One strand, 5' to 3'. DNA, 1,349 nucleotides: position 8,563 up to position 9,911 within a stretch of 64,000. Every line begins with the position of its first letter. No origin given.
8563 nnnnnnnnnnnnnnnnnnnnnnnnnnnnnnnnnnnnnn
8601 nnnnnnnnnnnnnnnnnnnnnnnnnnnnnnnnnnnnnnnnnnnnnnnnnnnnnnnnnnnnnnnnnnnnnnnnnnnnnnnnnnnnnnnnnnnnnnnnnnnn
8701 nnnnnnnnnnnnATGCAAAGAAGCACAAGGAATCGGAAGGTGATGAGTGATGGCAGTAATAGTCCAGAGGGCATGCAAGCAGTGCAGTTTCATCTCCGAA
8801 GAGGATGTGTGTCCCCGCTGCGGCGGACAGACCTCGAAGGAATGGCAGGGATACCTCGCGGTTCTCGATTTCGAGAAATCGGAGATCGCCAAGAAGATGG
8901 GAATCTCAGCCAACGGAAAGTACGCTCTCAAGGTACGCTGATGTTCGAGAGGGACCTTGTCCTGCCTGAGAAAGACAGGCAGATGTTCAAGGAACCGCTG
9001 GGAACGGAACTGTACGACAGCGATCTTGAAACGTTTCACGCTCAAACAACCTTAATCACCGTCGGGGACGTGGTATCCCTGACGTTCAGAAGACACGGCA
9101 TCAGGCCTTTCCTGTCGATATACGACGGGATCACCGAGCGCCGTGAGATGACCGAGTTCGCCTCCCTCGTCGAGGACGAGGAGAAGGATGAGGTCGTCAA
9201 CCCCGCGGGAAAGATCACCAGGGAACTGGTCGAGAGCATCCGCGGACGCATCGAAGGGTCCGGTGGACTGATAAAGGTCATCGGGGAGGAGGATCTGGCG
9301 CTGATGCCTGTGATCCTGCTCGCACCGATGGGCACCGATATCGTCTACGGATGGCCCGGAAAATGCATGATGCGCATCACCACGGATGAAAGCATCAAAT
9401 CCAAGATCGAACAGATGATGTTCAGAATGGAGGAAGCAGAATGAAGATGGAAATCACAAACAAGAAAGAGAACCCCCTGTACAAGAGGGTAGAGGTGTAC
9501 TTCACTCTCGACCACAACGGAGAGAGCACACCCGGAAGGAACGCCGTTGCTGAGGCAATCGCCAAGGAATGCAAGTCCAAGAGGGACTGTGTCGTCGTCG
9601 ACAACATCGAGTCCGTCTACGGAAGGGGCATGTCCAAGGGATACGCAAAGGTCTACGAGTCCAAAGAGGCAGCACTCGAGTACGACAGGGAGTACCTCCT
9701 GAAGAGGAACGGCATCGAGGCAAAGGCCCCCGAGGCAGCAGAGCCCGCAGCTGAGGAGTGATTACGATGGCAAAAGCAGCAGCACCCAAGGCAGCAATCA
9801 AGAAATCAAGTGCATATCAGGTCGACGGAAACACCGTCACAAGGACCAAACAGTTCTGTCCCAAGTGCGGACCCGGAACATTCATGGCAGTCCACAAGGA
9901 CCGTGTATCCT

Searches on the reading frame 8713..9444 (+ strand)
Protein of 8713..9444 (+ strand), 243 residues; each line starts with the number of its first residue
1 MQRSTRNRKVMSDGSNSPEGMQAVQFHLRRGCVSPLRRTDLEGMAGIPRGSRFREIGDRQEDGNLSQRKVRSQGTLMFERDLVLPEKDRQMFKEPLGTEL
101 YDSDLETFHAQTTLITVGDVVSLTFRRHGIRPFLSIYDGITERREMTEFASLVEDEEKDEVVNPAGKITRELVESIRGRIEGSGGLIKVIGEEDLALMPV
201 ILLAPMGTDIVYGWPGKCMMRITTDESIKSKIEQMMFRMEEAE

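Call 45: search_protein_families(library=pfam, proteins=[window:8713-9444:+], max_evalue=0.00001)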
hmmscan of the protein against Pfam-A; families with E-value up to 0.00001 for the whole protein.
window:8713-9444:+ (243 aa): 1 family
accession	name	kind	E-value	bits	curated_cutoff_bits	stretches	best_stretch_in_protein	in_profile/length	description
PF04019.17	DUF359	-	5.5e-28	97.6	25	1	121-240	1-126/126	Protein of unknown function (DUF359)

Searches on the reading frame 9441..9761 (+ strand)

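Call 46: search_protein_families(library=pfam, proteins=[window:9441-9761:+], max_evalue=0.00001)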
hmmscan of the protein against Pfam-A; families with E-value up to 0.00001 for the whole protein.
window:9441-9761:+ (106 aa): 1 family
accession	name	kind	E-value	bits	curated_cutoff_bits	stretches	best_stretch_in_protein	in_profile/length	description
PF01282.25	Ribosomal_S24e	-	5.3e-26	91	24.5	1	4-96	1-93/95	Ribosomal protein S24e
